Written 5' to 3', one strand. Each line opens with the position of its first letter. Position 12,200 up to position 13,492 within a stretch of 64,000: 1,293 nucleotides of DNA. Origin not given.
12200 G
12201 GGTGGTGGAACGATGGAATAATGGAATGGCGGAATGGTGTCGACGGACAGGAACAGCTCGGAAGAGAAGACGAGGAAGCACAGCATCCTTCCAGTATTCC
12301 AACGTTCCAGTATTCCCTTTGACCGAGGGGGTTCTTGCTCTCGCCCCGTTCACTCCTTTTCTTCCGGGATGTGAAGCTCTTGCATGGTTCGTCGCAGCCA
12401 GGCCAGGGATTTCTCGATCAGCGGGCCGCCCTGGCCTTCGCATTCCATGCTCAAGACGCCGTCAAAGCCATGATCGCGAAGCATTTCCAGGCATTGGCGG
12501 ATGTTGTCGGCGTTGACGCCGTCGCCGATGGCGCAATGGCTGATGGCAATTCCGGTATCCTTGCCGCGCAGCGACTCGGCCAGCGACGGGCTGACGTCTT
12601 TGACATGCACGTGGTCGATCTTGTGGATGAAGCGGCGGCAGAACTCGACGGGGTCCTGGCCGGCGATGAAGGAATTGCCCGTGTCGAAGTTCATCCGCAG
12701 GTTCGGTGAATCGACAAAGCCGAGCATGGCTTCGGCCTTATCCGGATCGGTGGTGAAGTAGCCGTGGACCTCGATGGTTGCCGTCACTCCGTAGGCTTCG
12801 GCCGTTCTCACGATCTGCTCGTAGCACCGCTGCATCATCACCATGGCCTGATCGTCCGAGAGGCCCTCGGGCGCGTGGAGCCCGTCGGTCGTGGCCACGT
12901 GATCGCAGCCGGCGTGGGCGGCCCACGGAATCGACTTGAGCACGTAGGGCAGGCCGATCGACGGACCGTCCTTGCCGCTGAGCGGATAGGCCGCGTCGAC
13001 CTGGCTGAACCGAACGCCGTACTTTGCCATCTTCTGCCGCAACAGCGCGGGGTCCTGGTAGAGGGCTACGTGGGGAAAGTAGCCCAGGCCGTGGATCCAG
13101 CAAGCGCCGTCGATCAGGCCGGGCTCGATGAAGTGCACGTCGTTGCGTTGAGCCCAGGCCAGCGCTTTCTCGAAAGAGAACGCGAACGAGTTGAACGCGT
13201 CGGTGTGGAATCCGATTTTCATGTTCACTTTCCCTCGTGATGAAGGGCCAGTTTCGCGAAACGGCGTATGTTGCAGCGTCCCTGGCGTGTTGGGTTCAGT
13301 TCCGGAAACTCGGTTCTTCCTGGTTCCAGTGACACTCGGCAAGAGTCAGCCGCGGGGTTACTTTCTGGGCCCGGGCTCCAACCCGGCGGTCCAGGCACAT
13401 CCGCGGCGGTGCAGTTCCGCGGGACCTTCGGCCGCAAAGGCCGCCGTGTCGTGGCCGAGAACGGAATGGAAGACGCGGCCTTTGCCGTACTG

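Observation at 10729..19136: Envelope-targeted oxidative sugar toolkit under TetR control, in the style of the oxidative 3-keto-glycoside cleavage route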

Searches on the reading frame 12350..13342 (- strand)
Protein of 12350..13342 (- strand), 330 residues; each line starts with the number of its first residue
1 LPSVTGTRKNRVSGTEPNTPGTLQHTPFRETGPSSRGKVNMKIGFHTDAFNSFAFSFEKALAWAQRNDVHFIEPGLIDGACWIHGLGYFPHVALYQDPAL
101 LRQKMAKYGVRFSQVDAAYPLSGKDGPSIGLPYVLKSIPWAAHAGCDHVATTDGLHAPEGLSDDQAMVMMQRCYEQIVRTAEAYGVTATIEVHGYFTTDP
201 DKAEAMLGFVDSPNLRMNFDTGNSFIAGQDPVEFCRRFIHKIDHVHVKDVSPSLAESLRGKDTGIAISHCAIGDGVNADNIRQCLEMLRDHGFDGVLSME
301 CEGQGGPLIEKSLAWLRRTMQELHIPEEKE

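Call 4: search_protein_families(library=pfam, proteins=[window:12350-13342:-], max_evalue=0.001)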
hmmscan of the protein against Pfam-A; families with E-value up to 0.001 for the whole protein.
window:12350-13342:- (330 aa): 1 family
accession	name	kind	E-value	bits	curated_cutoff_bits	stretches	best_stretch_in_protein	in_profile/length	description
PF01261.30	AP_endonuc_2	-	8.5e-30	104.7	31.1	1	91-318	22-248/249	Xylose isomerase-like TIM barrel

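Call 8: search_solved_structures(query=window:12350-13222:-, max_evalue=0.01)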
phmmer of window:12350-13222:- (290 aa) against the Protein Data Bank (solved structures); distinct sequences matched with E-value up to 0.01: 5.
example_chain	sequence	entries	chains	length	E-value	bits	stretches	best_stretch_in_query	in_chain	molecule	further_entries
8z1i_A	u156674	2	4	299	1.7e-06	30.7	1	124-264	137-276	Art22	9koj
3wqo_A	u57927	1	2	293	4.1e-06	29.4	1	135-262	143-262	Uncharacterized protein MJ1311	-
9zmu_A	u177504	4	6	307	1.5e-05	27.6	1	135-263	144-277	Iole protein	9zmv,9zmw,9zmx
3tva_A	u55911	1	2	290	4.1e-05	26.1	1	101-271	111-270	Xylose isomerase domain protein TIM barrel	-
3dx5_A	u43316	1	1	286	0.00024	23.6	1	145-212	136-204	uncharacterized protein AsbF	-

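Call 11: search_protein_families(library=ncbifam, proteins=[window:12350-13222:-], max_evalue=0.001)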
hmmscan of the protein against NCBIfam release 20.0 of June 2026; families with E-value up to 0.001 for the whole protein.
window:12350-13222:- (290 aa): 4 families
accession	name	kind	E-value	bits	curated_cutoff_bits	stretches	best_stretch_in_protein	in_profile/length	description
TIGR04379.1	myo_inos_iolE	equivalog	1.5e-10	41.1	290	1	116-262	118-267/290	myo-inosose-2 dehydratase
NF041277.1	coba_remo_CbiR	equivalog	8.9e-08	31.9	105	1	157-260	145-233/249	cobamide remodeling phosphodiesterase CbiR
TIGR03234.1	OH-pyruv-isom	equivalog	5.4e-05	22.6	353.45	0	95-210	87-207/254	hydroxypyruvate isomerase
NF009689.0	PRK13210.1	subfamily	0.00087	18.5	200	0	131-229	133-231/286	L-ribulose-5-phosphate 3-epimerase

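Call 27: find_homologous_proteins(query=window:12350-13222:-, max_evalue=0.00001)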
Query window:12350-13222:- (290 aa): 4592 proteins with E <= 0.00001 among 5396 candidates; the best 120 are listed.
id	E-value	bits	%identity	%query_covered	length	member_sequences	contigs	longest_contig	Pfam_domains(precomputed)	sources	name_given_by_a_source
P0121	3.1e-200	682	100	100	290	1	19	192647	PF01261.31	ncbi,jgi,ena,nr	ncbi:MAG: sugar phosphate isomerase/epimerase [Planctomycetaceae bacterium]|nr:sugar phosphate isome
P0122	2.7e-199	678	100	100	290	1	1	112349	PF01261.31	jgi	-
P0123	6.7e-181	618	91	100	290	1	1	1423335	PF01261.31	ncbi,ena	-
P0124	9.1e-181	618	91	100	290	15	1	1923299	PF01261.31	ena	-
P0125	3.0e-178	609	90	100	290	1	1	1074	PF01261.31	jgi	jgi:sugar phosphate isomerase/epimerase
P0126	4.1e-178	609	90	100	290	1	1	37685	PF01261.31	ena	-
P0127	4.2e-178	609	90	100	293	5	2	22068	PF01261.31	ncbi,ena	-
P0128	3.7e-177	606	89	100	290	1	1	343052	PF01261.31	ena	-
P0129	1.9e-173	594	87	100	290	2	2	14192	PF01261.31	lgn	-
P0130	6.7e-170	582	86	100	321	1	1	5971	PF01261.31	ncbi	ncbi:MAG: sugar phosphate isomerase/epimerase family protein, partial [Planctomycetota bacterium]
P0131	1.4e-169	581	86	100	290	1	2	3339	PF01261.31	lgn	-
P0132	9.3e-164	562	83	100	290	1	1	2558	PF01261.31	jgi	jgi:sugar phosphate isomerase/epimerase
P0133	1.4e-163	561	82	99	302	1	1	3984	PF01261.31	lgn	-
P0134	2.5e-162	557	82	100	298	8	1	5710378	PF01261.31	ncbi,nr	ncbi:sugar phosphate isomerase/epimerase [Planctomycetales bacterium ZRK34]|nr:sugar phosphate isome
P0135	3.0e-162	557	83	99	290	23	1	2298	PF01261.31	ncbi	-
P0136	3.9e-161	553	81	99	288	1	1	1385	PF01261.31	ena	-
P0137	6.5e-160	549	81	100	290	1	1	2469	PF01261.31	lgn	-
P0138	1.4e-159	548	81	100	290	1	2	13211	PF01261.31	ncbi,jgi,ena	-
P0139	4.9e-159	546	80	99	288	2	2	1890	PF01261.31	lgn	-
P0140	1.2e-158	545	80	99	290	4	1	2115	PF01261.31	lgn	-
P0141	1.3e-158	545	79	100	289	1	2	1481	PF01261.31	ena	-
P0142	1.7e-158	545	79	99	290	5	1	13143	PF01261.31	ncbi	ncbi:MAG: sugar phosphate isomerase/epimerase family protein [Candidatus Hydrogenedentota bacterium]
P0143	3.1e-158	544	80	100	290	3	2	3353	PF01261.31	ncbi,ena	-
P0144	5.9e-158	543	80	99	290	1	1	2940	PF01261.31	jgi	-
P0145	5.9e-158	543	79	100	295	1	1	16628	PF01261.31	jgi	jgi:sugar phosphate isomerase/epimerase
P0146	1.3e-157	542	80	100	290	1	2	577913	PF01261.31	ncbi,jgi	jgi:sugar phosphate isomerase/epimerase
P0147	2.5e-157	541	80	100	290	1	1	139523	PF01261.31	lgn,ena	-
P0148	5.5e-156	536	78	100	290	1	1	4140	PF01261.31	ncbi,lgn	-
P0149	1.4e-155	535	78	100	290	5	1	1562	PF01261.31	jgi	jgi:sugar phosphate isomerase/epimerase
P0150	4.1e-155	533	78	99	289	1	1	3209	PF01261.31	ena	-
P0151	4.6e-155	533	77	99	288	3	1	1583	PF01261.31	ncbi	-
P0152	1.0e-154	532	78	99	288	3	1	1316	PF01261.31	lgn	-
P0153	1.3e-154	532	78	99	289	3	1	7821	PF01261.31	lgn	-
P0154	3.9e-154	530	79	100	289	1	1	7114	PF01261.31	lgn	-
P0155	5.9e-154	530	77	99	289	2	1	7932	PF01261.31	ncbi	-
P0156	8.6e-154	529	78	99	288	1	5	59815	PF01261.31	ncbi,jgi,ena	-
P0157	1.3e-153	529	78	99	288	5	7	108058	PF01261.31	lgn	-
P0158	1.7e-153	528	76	100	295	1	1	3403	PF01261.31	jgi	jgi:sugar phosphate isomerase/epimerase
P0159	3.0e-153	527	76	100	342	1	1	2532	PF01261.31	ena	-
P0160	3.1e-153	527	78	99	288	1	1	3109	PF01261.31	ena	-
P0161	4.1e-152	524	78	99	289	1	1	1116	PF01261.31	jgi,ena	-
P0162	4.8e-152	523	78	100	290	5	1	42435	PF01261.31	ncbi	-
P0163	6.3e-151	520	77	99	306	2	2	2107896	PF01261.31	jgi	jgi:inosose dehydratase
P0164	6.7e-151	520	77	99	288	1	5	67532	PF01261.31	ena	-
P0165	1.1e-150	519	76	100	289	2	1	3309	PF01261.31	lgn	-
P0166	2.2e-150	518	77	100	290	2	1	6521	PF01261.31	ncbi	-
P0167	2.3e-150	518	77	100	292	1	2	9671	PF01261.31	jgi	jgi:sugar phosphate isomerase/epimerase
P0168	7.4e-150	516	76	99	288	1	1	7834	PF01261.31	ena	-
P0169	7.6e-150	516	77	99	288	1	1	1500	PF01261.31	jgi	jgi:sugar phosphate isomerase/epimerase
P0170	8.2e-150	516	76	99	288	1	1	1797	PF01261.31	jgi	jgi:sugar phosphate isomerase/epimerase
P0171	8.6e-150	516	77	99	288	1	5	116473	PF01261.31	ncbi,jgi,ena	-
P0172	2.0e-149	515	76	99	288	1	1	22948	PF01261.31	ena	-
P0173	2.1e-149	515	76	99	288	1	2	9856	PF01261.31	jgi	jgi:sugar phosphate isomerase/epimerase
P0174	3.3e-149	514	76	99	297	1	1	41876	PF01261.31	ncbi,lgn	-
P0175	4.4e-149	514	76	99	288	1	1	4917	PF01261.31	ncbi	ncbi:MAG: sugar phosphate isomerase/epimerase family protein [Phycisphaerales bacterium JB038]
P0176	5.5e-149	513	76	98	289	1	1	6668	PF01261.31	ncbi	-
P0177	1.1e-147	509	76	99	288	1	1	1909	PF01261.31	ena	-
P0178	1.8e-147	508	76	99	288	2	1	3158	PF01261.31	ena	-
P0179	2.1e-147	508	77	100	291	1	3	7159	PF01261.31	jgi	jgi:inosose dehydratase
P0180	2.4e-147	508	73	100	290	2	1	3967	PF01261.31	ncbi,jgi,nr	ncbi:MAG: sugar phosphate isomerase/epimerase [Planctomycetes bacterium]|nr:sugar phosphate isomeras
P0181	3.6e-147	507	75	100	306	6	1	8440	PF01261.31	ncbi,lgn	-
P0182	4.5e-147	507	75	100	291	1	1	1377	PF01261.31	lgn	-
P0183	9.8e-147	506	75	99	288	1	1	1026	PF01261.31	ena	-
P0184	1.6e-146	505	75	100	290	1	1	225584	PF01261.31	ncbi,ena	-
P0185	5.7e-146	503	74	100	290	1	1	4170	PF01261.31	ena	-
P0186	7.2e-146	503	75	99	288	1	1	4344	PF01261.31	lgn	-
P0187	1.2e-145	502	74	100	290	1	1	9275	PF01261.31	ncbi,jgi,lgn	-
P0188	1.4e-145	502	74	99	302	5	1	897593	PF01261.31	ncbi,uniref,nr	ncbi:xylose isomerase domain protein TIM barrel [Candidatus Vecturithrix granuli]|uniref:Xylose isom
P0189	1.5e-145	502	74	100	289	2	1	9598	PF01261.31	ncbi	-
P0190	2.9e-145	501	74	99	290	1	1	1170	PF01261.31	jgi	-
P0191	3.2e-145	501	75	99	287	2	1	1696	PF01261.31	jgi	-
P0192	3.5e-145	501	74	100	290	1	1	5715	PF01261.31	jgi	jgi:sugar phosphate isomerase/epimerase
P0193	4.1e-145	501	73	100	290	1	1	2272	PF01261.31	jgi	jgi:sugar phosphate isomerase/epimerase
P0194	4.4e-145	500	74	99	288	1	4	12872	PF01261.31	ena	-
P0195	5.3e-145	500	74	100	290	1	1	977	PF01261.31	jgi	jgi:inosose dehydratase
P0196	5.3e-145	500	74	100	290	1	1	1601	PF01261.31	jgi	jgi:inosose dehydratase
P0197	7.7e-145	500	73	100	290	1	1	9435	PF01261.31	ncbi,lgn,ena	-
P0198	8.2e-145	500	73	99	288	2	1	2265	PF01261.31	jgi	jgi:sugar phosphate isomerase/epimerase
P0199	1.0e-144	499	74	99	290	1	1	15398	PF01261.31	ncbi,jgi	ncbi:MAG: sugar phosphate isomerase/epimerase family protein [Planctomycetota bacterium]|jgi:sugar p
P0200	1.2e-144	499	73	100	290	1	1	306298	PF01261.31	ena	-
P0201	2.2e-144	498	75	100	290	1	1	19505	PF01261.31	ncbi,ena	-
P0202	2.9e-144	498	74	100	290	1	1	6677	PF01261.31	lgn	-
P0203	2.9e-144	498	74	99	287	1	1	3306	PF01261.31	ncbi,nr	ncbi:MAG: sugar phosphate isomerase/epimerase [Candidatus Hydrogenedentes bacterium]|nr:sugar phosph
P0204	3.0e-144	498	74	100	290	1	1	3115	PF01261.31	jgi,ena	jgi:sugar phosphate isomerase/epimerase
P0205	3.6e-144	497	72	99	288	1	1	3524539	PF01261.31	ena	-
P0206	5.8e-144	497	74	100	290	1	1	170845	PF01261.31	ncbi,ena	-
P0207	6.1e-144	497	73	99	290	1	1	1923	PF01261.31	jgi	-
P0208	6.7e-144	497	73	100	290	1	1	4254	PF01261.31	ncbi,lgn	ncbi:MAG: sugar phosphate isomerase/epimerase [Candidatus Hydrogenedentota bacterium]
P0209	7.9e-144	496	74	100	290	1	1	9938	PF01261.31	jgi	jgi:sugar phosphate isomerase/epimerase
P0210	7.9e-144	496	75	100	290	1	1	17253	PF01261.31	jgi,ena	-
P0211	1.2e-143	496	73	100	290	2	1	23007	PF01261.31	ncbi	-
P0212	1.2e-143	496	74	100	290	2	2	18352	PF01261.31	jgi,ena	-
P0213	1.2e-143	496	72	100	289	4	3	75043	PF01261.31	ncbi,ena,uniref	ncbi:sugar phosphate isomerase/epimerase [Thermogutta sp.]|uniref:sugar phosphate isomerase/epimeras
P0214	1.4e-143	496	73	100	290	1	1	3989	PF01261.31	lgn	-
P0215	1.6e-143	495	75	100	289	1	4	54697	PF01261.31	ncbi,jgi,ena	-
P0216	1.8e-143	495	73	99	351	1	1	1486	PF01261.31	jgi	-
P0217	1.8e-143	495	74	100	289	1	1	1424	PF01261.31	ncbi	-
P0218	1.8e-143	495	72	100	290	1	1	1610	PF01261.31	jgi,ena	-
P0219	2.0e-143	495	74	100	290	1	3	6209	PF01261.31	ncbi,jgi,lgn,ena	jgi:sugar phosphate isomerase/epimerase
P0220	2.4e-143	495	73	100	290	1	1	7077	PF01261.31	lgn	-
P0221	2.6e-143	495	71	100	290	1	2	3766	PF01261.31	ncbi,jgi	jgi:sugar phosphate isomerase/epimerase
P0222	3.7e-143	494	72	99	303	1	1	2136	PF01261.31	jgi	jgi:inosose dehydratase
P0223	3.9e-143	494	73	99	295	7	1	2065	PF01261.31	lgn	-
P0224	4.4e-143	494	72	100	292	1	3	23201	PF01261.31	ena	-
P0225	4.6e-143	494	74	100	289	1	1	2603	PF01261.31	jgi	jgi:sugar phosphate isomerase/epimerase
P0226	4.7e-143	494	73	99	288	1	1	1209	PF01261.31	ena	-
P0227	5.1e-143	494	72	100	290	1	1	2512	PF01261.31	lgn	-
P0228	5.2e-143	494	72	100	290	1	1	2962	PF01261.31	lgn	-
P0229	5.3e-143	494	74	100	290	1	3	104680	PF01261.31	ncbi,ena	-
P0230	5.6e-143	494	75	100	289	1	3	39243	PF01261.31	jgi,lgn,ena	-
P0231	5.7e-143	494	72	100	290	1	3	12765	PF01261.31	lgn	-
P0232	5.7e-143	494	75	100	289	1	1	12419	PF01261.31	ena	-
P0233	6.7e-143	493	72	99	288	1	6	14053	PF01261.31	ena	-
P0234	7.5e-143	493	74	100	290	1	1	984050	PF01261.31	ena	-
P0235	7.9e-143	493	74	100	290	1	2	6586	PF01261.31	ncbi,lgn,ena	-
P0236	8.2e-143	493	72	100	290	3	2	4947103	PF01261.31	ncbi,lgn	ncbi:hypothetical protein JCM19992_15910 [Thermostilla marina]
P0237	8.5e-143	493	73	100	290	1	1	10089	PF01261.31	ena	-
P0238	9.0e-143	493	74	100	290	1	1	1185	PF01261.31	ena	-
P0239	1.0e-142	493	74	100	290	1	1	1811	PF01261.31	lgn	-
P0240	1.0e-142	493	74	100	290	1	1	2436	PF01261.31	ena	-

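Call 38: predict_structure(alignment_id=A2)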
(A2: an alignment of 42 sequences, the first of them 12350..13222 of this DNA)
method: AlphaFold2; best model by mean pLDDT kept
length: 290 residues; sequences in the alignment: 42
mean_pLDDT: 89.8   pTM: 0.90
mean pLDDT of the five models: 89.8, 88.5, 86.9, 83.7, 83.1
residues with pLDDT >= 90: 201; 70-90: 62; 50-70: 22; < 50: 5
segments of 3 or more residues with pLDDT < 50: 45-47
pLDDT, mean of each block of 10 residues (from residue 1): 86 72 94 83 51 87 95 92 88 95 97 88 96 98 98 92 98 98 93 98 96 88 68 95 99 96 72 97 95
secondary structure, 60 per line:
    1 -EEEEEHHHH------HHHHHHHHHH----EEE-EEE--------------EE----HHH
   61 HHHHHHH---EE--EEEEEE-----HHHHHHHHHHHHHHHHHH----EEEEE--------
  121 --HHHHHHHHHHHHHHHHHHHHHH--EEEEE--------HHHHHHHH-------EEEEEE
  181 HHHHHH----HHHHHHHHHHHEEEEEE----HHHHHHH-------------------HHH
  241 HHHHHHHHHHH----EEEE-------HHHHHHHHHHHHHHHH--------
elements in order: E2-6 H7-10 H17-26 E31-33 E35-37 H58-67 E75-80 H86-103 E108-112 H123-144 E147-151 H160-167 E175-180 H181-186 H191-201 E202-207 H212-218 H238-251 E256-259 H267-282

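Call 41: fold_search(model_id=the predicted structure, library=pdb)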
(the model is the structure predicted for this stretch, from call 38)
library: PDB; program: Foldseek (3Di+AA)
matches with E <= 10: 1819; with E <= 0.001: 311
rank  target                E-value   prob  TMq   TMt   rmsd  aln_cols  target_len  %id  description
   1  8z1i_A                1.0e-12  1.00  0.76  0.80   3.3       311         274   18  Crystal structure of the isomerase Art22 with ethylene glycol (released 2025-04-16)
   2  3cqj_B                1.3e-12  1.00  0.75  0.79   3.5       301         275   19  Crystal Structure of L-xylulose-5-phosphate 3-epimerase UlaE (form B) complex with Zn2+ (released 2008-11-25)
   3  9koj_A                1.5e-12  1.00  0.76  0.79   3.5       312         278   19  Crystal structure of the isomerase Art22 (released 2025-07-30)
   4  3wqo_B                1.8e-12  1.00  0.77  0.83   2.9       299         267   20  Crystal structure of D-tagatose 3-epimerase-like protein (released 2014-07-09)
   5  9zmw_A                1.9e-12  1.00  0.77  0.75   4.1       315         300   16  Crystal structure of a Iole protein from Brucella melitensis (orthorhombic P form 2) (released 2025-12-24)
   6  2zds_A                2.5e-12  1.00  0.68  0.62   5.1       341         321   18  Crystal Structure of SCO6571 from Streptomyces coelicolor A3(2) (released 2008-12-02)
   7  2zds_B                2.7e-12  1.00  0.68  0.62   5.6       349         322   18  Crystal Structure of SCO6571 from Streptomyces coelicolor A3(2) (released 2008-12-02)
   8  3cqi_A                3.0e-12  1.00  0.76  0.79   3.7       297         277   18  Crystal Structure of L-xylulose-5-phosphate 3-epimerase UlaE (form B) complex with sulfate (released 2008-11-25)
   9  3wqo_A                3.8e-12  1.00  0.77  0.82   3.0       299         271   21  Crystal structure of D-tagatose 3-epimerase-like protein (released 2014-07-09)
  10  3tva_B                3.8e-12  1.00  0.74  0.77   4.1       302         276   18  Crystal Structure of Xylose isomerase domain protein from Planctomyces limnophilus (released 2011-10-05)
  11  3tva_A                4.0e-12  1.00  0.72  0.74   4.0       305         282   20  Crystal Structure of Xylose isomerase domain protein from Planctomyces limnophilus (released 2011-10-05)
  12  8z1i_B                4.5e-12  1.00  0.76  0.82   3.2       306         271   19  Crystal structure of the isomerase Art22 with ethylene glycol (released 2025-04-16)
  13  9zmu                  4.7e-12  1.00  0.76  0.74   4.2       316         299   15  Crystal structure of an Iole protein from Brucella melitensis (hexagonal P form) (released 2025-12-24)
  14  7erm_A                4.7e-12  1.00  0.75  0.76   3.4       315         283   19  Crystal structure of D-allulose 3-epimerase from Agrobacterium sp. SUL3 (released 2022-05-11)
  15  3cqj_A                5.0e-12  1.00  0.75  0.79   3.6       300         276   19  Crystal Structure of L-xylulose-5-phosphate 3-epimerase UlaE (form B) complex with Zn2+ (released 2008-11-25)
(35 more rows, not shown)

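Call 51: search_solved_structures(query=A2, max_evalue=1)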
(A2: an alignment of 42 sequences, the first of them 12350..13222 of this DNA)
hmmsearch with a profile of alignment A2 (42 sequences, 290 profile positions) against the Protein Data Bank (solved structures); distinct sequences matched with E-value up to 1: 23.
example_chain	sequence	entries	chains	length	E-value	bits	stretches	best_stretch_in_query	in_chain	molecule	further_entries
8z1i_A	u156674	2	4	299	4.3e-11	45.7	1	61-266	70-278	Art22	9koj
3wqo_A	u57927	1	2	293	6.4e-08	35.2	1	132-263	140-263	Uncharacterized protein MJ1311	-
3dx5_A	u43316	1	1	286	2.6e-06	30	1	103-213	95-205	uncharacterized protein AsbF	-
9zmu_A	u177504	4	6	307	4.8e-06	29.1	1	138-264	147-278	Iole protein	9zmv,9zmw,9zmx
3lmz_A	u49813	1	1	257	5.9e-06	28.8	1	142-262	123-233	Putative sugar isomerase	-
3cny_A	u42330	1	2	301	2.8e-05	26.6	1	136-224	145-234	Inositol catabolism protein IolE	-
3cqh_A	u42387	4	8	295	0.0001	24.8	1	78-284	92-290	L-ribulose-5-phosphate 3-epimerase ulaE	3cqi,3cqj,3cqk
3tva_A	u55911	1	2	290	0.00038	22.9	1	147-271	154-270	Xylose isomerase domain protein TIM barrel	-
9m3b_A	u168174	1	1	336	0.00055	22.3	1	137-182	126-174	P581a DgpC1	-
4kw2_A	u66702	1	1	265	0.01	18.2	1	137-221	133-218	Uncharacterized protein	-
3vyl_A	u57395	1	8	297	0.02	17.2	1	84-209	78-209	L-ribulose 3-epimerase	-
3l23_A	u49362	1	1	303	0.022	17.1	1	163-210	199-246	Sugar phosphate isomerase/epimerase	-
2zds_A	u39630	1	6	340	0.038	16.3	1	133-215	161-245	Putative DNA-binding protein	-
4ovx_A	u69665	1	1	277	0.07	15.4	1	87-187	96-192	Xylose isomerase domain protein TIM barrel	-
2ou4_A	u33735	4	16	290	0.085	15.1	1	120-206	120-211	D-tagatose 3-epimerase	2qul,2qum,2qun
8tcs_D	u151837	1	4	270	0.77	12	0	160-213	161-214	Xylose isomerase-like TIM barrel domain-containing protein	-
8tcd_B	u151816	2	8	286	0.77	12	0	160-213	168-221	Sugar phosphate isomerase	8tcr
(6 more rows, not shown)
